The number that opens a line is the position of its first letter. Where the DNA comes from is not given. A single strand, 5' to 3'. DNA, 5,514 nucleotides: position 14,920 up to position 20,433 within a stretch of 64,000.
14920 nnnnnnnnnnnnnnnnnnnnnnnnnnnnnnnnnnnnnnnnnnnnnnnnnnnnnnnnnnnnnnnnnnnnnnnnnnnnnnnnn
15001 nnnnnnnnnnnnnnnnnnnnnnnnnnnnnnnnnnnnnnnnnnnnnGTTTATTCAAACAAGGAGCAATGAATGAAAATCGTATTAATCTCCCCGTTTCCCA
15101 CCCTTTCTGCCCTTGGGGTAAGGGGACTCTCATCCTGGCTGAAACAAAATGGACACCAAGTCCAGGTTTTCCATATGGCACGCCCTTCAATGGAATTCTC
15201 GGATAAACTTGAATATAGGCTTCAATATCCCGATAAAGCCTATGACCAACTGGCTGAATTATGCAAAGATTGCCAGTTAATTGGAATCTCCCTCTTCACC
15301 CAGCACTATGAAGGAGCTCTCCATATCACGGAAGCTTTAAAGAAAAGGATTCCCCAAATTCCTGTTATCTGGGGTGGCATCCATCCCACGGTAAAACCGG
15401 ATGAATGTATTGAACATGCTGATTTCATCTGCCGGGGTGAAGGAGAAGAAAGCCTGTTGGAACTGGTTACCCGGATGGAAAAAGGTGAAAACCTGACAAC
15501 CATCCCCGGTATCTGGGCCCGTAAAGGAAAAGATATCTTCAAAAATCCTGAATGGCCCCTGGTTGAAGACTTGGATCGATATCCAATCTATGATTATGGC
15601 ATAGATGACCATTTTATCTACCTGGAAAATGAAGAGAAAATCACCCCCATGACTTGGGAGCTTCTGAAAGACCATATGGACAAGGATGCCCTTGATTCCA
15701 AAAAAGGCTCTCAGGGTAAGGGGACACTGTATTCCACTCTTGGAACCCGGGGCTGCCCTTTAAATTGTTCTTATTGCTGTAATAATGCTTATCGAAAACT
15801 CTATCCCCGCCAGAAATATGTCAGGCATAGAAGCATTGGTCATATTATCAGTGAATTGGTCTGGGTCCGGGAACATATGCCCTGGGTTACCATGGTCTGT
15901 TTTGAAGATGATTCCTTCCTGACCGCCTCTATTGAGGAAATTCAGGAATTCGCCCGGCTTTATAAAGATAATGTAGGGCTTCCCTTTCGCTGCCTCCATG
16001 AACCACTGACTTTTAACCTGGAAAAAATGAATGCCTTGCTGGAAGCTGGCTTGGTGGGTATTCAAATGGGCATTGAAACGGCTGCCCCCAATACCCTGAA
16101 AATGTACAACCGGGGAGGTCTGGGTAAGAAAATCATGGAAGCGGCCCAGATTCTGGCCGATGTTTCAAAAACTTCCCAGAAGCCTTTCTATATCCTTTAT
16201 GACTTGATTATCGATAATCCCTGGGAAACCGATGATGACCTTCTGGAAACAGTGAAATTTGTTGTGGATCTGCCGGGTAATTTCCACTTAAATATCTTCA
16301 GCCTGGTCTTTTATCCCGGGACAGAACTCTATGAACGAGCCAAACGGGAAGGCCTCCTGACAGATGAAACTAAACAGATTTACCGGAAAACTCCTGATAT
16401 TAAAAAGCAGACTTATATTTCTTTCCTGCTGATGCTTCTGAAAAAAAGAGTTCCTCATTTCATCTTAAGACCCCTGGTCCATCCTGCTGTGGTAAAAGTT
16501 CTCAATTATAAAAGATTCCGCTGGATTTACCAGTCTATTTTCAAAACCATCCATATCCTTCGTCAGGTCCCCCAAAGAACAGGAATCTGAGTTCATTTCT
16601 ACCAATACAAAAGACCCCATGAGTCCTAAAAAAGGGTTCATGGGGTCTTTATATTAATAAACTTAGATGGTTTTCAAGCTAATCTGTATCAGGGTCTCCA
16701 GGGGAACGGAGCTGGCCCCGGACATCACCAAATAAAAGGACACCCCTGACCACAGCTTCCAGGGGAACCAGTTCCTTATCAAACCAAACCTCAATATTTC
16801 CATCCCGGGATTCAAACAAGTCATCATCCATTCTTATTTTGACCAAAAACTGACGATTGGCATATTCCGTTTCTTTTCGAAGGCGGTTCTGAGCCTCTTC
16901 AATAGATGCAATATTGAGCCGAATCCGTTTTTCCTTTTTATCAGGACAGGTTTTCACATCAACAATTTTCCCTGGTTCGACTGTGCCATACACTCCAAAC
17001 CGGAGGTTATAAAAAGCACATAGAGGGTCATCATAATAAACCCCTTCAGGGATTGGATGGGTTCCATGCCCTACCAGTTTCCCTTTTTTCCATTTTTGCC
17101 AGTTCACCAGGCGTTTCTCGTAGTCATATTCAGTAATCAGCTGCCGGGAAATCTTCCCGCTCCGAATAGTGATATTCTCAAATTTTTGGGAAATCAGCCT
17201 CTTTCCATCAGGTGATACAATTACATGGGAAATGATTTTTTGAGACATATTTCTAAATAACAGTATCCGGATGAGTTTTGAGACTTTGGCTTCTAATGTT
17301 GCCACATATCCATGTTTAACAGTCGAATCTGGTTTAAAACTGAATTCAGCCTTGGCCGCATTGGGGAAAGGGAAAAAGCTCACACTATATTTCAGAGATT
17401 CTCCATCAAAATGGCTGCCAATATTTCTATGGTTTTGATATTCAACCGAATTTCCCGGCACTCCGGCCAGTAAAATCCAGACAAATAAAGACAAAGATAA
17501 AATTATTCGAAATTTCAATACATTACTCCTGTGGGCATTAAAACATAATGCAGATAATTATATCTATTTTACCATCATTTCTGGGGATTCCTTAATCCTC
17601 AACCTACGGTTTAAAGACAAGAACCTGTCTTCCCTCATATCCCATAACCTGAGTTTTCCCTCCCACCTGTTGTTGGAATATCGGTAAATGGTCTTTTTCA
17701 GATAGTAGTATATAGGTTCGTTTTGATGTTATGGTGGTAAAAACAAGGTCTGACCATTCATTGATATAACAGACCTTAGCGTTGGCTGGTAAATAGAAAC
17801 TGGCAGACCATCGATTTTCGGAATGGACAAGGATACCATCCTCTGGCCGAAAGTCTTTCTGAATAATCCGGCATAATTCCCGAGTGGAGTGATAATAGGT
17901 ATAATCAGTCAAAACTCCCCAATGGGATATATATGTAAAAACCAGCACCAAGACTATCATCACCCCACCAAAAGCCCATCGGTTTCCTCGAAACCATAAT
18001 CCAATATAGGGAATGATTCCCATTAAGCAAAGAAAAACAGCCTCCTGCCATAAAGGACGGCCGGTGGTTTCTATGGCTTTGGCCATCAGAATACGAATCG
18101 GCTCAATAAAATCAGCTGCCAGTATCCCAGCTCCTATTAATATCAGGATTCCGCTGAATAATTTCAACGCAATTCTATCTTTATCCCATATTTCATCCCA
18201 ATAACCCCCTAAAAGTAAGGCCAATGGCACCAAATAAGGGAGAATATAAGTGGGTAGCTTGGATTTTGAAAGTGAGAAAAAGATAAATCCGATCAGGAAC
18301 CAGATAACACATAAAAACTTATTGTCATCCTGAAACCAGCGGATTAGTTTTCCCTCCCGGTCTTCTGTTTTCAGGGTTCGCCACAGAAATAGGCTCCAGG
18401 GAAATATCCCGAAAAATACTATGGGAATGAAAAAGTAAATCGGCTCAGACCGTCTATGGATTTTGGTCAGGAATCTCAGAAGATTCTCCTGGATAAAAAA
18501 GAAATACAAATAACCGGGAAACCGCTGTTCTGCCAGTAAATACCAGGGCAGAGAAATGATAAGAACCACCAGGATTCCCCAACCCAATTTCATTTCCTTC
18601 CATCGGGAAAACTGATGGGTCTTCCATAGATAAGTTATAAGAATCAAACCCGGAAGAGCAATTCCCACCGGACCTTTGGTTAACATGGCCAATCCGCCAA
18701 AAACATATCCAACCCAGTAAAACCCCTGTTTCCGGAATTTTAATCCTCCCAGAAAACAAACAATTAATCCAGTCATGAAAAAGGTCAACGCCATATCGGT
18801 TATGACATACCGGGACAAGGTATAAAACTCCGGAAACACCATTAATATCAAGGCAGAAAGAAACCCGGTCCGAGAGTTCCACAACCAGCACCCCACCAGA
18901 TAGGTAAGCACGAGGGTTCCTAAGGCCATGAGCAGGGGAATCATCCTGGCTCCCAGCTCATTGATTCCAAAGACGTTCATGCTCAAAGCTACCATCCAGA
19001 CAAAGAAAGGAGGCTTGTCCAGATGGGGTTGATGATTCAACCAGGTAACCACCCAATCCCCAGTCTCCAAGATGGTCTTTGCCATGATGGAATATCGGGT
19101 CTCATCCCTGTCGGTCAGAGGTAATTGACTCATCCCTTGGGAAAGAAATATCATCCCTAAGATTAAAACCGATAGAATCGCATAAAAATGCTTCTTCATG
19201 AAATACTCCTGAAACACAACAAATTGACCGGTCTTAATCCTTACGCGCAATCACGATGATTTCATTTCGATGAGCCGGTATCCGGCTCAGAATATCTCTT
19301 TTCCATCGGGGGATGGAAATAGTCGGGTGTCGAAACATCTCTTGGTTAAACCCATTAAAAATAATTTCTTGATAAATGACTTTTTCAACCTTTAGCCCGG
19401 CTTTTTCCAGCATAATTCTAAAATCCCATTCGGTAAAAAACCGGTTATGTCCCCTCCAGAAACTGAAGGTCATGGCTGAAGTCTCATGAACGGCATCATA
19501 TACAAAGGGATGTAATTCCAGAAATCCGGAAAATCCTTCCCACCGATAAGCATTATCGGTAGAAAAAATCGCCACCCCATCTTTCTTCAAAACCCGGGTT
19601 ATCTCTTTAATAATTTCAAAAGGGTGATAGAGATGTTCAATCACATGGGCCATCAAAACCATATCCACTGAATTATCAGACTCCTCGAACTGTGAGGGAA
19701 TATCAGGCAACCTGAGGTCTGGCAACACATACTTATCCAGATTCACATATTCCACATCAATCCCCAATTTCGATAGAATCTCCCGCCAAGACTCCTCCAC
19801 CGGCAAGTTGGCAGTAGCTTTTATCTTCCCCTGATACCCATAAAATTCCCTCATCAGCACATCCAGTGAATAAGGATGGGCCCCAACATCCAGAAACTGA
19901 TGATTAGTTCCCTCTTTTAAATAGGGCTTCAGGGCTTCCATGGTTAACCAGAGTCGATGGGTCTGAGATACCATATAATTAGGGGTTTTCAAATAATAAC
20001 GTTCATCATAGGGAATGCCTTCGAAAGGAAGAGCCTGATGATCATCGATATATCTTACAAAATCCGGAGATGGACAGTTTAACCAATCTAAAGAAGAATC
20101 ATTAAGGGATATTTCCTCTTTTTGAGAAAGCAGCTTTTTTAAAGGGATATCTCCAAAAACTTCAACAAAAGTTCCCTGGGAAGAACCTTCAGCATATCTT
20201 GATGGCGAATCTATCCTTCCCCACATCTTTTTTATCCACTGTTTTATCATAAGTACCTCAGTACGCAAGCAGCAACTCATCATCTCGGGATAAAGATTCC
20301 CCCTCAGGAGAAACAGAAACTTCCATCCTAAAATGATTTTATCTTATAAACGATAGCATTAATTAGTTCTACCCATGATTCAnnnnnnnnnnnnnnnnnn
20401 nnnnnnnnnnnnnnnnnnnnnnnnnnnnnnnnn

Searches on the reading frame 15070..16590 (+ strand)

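Call 11: search_protein_families(library=pfam, proteins=[window:15070-16590:+], max_evalue=0.001)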
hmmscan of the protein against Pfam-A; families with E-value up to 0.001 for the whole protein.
window:15070-16590:+ (506 aa): 3 families
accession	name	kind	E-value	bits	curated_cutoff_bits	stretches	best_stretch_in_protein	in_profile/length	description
PF04055.27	Radical_SAM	-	9e-17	62.2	29.5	1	226-398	4-166/166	Radical SAM superfamily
PF02310.24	B12-binding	-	1.3e-16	60.9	32.1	1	2-132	2-120/121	B12 binding domain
PF19864.5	Radical_SAM_N2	-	4.7e-05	23.3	29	0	89-139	78-128/151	Radical SAM proteins, N-terminal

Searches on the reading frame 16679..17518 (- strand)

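Call 11: search_protein_families(library=pfam, proteins=[window:16679-17518:-], max_evalue=0.001)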
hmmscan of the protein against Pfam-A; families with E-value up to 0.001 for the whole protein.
window:16679-17518:- (279 aa): 1 family
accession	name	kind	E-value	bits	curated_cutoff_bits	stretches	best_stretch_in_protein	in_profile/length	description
PF11306.15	DUF3108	-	4.5e-09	36.9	26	1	43-270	1-208/209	Protein of unknown function (DUF3108)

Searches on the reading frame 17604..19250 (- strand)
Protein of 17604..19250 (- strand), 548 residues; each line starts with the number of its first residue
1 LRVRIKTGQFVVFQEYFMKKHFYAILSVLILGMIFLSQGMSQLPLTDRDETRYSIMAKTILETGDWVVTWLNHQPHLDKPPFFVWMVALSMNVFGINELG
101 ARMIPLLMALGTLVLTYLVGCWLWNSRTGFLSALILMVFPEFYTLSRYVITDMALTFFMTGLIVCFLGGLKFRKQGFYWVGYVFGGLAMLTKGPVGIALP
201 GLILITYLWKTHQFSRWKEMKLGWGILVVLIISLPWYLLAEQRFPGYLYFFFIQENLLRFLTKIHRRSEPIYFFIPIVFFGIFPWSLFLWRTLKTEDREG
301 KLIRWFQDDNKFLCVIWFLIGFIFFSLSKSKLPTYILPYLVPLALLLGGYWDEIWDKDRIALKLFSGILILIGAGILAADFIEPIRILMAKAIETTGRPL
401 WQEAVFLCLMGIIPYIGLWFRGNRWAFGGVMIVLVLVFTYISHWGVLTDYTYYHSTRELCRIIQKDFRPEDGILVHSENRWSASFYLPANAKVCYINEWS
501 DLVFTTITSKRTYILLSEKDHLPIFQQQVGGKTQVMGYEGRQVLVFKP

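Call 11: search_protein_families(library=pfam, proteins=[window:17604-19250:-], max_evalue=0.001)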
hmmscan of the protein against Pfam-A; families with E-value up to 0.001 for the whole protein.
window:17604-19250:- (548 aa): 2 families
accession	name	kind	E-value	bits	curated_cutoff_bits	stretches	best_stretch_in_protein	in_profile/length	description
PF13231.12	PMT_2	-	1e-18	68.5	26.1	1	78-236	1-157/160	Dolichyl-phosphate-mannose-protein mannosyltransferase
PF02366.24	PMT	-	6.3e-14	52.6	22.7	1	77-246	60-240/245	Dolichyl-phosphate-mannose-protein mannosyltransferase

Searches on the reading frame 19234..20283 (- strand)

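Call 11: search_protein_families(library=pfam, proteins=[window:19234-20283:-], max_evalue=0.001)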
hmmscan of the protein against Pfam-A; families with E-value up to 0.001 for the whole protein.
window:19234-20283:- (349 aa): 4 families
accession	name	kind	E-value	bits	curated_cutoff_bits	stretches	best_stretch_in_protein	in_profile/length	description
PF13489.12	Methyltransf_23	-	4e-10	40.1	27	1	197-301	68-163/164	Methyltransferase domain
PF08241.18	Methyltransf_11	-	2.9e-08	34.7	21.2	1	202-240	57-95/95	Methyltransferase domain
PF08242.18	Methyltransf_12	-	6.9e-05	23.9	30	1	188-237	51-97/98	Methyltransferase domain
PF13847.12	Methyltransf_31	-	0.00013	22.1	27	1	196-244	64-113/145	Methyltransferase domain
